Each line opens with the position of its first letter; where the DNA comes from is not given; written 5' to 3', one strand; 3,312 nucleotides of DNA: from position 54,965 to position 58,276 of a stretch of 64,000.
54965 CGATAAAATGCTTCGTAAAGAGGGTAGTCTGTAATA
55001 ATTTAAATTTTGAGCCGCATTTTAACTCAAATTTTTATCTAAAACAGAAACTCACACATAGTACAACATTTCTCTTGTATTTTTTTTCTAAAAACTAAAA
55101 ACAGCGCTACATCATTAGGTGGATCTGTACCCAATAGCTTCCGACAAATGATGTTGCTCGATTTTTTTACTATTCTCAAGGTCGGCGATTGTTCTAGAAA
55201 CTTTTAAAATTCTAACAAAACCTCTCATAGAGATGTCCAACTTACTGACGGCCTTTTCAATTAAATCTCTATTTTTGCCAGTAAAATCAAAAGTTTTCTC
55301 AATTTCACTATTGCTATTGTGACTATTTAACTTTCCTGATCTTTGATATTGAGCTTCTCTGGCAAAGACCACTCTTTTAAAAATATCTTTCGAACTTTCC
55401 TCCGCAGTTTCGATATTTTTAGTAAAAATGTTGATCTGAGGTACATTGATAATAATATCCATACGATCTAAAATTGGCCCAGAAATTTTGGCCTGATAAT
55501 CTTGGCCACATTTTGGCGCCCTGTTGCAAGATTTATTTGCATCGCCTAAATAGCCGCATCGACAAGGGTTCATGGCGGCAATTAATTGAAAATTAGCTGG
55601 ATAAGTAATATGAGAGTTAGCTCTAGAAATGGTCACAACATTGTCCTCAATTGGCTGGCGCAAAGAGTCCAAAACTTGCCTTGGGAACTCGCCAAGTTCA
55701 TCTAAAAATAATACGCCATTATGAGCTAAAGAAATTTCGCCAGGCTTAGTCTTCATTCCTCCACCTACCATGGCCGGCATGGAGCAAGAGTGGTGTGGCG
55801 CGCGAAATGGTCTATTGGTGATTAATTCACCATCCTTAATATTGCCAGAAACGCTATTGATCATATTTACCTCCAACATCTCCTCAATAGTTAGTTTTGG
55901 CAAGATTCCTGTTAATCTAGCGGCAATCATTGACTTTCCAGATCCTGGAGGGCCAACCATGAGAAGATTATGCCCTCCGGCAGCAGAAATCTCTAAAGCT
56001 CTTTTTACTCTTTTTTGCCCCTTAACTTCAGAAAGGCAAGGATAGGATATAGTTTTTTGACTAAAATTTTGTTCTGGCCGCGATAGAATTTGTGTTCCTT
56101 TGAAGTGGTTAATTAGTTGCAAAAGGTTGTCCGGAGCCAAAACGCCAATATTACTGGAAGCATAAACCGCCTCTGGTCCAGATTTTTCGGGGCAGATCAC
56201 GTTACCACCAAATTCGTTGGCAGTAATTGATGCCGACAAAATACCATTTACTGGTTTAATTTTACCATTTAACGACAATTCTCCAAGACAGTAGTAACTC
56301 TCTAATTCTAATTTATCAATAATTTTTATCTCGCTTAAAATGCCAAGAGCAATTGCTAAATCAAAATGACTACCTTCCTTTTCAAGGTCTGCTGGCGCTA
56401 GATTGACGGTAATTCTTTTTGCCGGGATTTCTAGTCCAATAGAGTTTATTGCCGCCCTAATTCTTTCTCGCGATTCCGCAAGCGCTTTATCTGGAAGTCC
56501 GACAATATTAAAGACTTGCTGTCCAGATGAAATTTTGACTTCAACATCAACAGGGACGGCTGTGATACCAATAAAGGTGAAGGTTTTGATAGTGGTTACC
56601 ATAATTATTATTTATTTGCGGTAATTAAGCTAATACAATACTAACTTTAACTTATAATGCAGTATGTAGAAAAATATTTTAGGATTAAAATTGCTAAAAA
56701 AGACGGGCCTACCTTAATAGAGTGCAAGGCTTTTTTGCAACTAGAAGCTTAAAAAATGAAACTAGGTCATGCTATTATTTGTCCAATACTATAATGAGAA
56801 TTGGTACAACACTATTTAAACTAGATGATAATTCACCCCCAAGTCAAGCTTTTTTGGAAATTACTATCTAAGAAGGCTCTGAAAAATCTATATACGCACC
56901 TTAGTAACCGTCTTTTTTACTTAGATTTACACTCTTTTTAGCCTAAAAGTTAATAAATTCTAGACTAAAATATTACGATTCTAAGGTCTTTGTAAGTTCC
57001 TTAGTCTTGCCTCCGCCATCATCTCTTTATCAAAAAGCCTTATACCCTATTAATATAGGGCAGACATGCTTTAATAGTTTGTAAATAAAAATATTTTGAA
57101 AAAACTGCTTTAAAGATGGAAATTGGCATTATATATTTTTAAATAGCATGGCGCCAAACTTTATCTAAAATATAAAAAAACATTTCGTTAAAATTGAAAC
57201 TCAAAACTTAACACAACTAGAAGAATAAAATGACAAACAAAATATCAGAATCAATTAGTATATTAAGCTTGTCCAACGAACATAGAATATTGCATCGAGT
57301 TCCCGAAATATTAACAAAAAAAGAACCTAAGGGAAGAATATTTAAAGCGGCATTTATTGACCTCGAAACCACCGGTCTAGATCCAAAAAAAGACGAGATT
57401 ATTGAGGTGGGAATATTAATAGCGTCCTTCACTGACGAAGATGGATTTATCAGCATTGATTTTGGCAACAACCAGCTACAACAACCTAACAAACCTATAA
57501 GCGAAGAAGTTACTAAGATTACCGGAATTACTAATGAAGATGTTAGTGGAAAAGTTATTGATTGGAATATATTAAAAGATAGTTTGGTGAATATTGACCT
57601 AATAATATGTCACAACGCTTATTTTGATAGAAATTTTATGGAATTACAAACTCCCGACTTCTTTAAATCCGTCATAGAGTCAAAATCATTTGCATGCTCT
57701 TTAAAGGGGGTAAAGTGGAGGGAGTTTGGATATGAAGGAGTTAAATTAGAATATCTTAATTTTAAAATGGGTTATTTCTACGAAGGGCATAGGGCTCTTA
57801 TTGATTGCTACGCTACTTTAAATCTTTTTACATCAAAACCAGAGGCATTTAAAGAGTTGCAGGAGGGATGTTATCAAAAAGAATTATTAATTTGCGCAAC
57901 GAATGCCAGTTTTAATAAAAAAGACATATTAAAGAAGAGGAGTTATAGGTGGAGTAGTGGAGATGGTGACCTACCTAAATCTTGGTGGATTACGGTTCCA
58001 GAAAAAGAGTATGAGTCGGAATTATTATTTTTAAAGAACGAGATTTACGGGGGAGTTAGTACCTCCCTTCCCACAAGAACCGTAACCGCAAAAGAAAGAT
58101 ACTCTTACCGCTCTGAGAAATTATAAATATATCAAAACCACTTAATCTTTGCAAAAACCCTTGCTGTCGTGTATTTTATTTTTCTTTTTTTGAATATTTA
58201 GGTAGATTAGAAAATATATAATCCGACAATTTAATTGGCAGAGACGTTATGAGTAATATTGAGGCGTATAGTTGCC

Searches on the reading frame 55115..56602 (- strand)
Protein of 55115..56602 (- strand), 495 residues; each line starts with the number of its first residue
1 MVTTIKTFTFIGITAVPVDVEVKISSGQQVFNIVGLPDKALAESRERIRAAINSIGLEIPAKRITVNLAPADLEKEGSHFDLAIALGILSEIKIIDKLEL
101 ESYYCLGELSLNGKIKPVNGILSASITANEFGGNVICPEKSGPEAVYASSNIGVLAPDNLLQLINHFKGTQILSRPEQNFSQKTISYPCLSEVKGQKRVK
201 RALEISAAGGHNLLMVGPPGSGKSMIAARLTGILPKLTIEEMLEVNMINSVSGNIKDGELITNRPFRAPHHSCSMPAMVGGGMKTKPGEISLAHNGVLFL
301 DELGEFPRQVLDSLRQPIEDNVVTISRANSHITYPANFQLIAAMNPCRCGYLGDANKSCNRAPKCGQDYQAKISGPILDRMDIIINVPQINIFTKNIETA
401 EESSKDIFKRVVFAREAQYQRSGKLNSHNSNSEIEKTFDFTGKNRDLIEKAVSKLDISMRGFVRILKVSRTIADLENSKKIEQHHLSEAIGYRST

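Call 19: search_protein_families(library=ncbifam, proteins=[window:55115-56602:-], max_evalue=0.00001)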
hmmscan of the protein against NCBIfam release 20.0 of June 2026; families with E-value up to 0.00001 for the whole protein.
window:55115-56602:- (495 aa): 10 families
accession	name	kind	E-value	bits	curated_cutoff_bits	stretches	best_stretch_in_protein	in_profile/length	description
TIGR00368.1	TIGR00368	hypoth_equivalog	9.1e-165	549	362.4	1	9-493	5-499/499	YifB family Mg chelatase-like AAA ATPase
NF007365.0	PRK09862.1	equivalog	1.7e-134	449.2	530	1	4-494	5-493/506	YifB family Mg chelatase-like AAA ATPase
TIGR02902.1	spore_lonB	equivalog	1.1e-11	44.1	723.3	0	56-165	421-528/531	ATP-dependent protease LonB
TIGR02442.1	Cob-chelat-sub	hypoth_equivalog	5.2e-10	38.4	779.45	0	277-346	110-179/641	putative cobaltochelatase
TIGR02903.1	spore_lon_C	equivalog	2.6e-08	32.9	678.8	0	189-327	152-298/615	Lon family ATP-dependent protease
NF038308.1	RNA_repair_RtcR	equivalog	3.6e-08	32.7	650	0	281-345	265-327/530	RNA repair transcriptional activator RtcR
TIGR00764.1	lon_rel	equivalog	1.9e-07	30.1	516.6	0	192-246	19-73/608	ATP-dependent protease LonB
TIGR02915.1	PEP_resp_reg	equivalog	2.5e-06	26.6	502.6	1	187-323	139-262/445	PEP-CTERM-box response regulator transcription factor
NF003451.0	PRK05022.1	equivalog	2.8e-06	26.3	476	1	189-316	192-306/512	nitric oxide reductase transcriptional regulator NorR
TIGR02974.1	phageshock_pspF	equivalog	3.2e-06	26.6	443.55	1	211-345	23-142/336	phage shock protein operon transcriptional activator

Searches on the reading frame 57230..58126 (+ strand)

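Call 19: search_protein_families(library=ncbifam, proteins=[window:57230-58126:+], max_evalue=0.00001)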
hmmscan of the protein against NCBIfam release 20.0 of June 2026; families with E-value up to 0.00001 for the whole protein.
window:57230-58126:+ (298 aa): 18 families
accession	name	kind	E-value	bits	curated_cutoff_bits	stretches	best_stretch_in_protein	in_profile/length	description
NF006615.0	PRK09182.1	subfamily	1.6e-84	283.3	207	1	6-294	17-306/307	3'-5' exonuclease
NF001688.0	PRK00448.1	equivalog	1.2e-15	56.2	873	1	42-212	427-592/1445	PolC-type DNA polymerase III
TIGR01405.1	polC_Gram_pos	equivalog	5.7e-15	54.1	1043.45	1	42-210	191-357/1211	DNA polymerase III subunit alpha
NF005289.0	PRK06807.1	equivalog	3.1e-13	49.6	335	1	42-211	12-176/313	3'-5' exonuclease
NF005906.0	PRK07883.1-4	equivalog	1.9e-11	43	495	1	42-200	10-164/563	DEDD exonuclease domain-containing protein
NF004964.0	PRK06310.1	equivalog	9.5e-10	38.3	236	1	42-210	11-177/250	DNA polymerase III subunit epsilon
NF006316.0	PRK08517.1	equivalog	9.5e-10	38.2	247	1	41-202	73-228/270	3'-5' exonuclease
NF005905.0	PRK07883.1-3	equivalog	1.2e-09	37.4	508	1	43-141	29-123/581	DEDD exonuclease domain-containing protein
NF006602.0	PRK09146.1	subfamily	1.8e-09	37.3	266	1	43-140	52-147/239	3'-5' exonuclease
TIGR01406.1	dnaQ_proteo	equivalog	3.1e-09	36.8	222.7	1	43-140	5-100/231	DNA polymerase III subunit epsilon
NF005836.0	PRK07740.1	equivalog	1.6e-08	34.3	261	1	42-141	63-160/244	hypothetical protein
TIGR00573.1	dnaq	subfamily_domain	1.9e-08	34.1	71.5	1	43-210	12-180/217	exonuclease, DNA polymerase III, epsilon subunit family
TIGR01407.1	dinG_rel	hypoth_equivalog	2.2e-08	32.8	547.7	1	41-235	3-192/889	putative DnaQ family exonuclease/DinG family helicase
NF005981.0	PRK08074.1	equivalog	2.8e-08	32.2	789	1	43-142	8-104/931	ATP-dependent DNA helicase DinG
NF005937.0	PRK07983.1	equivalog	3.7e-08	32.8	202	1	42-200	4-147/220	exodeoxyribonuclease X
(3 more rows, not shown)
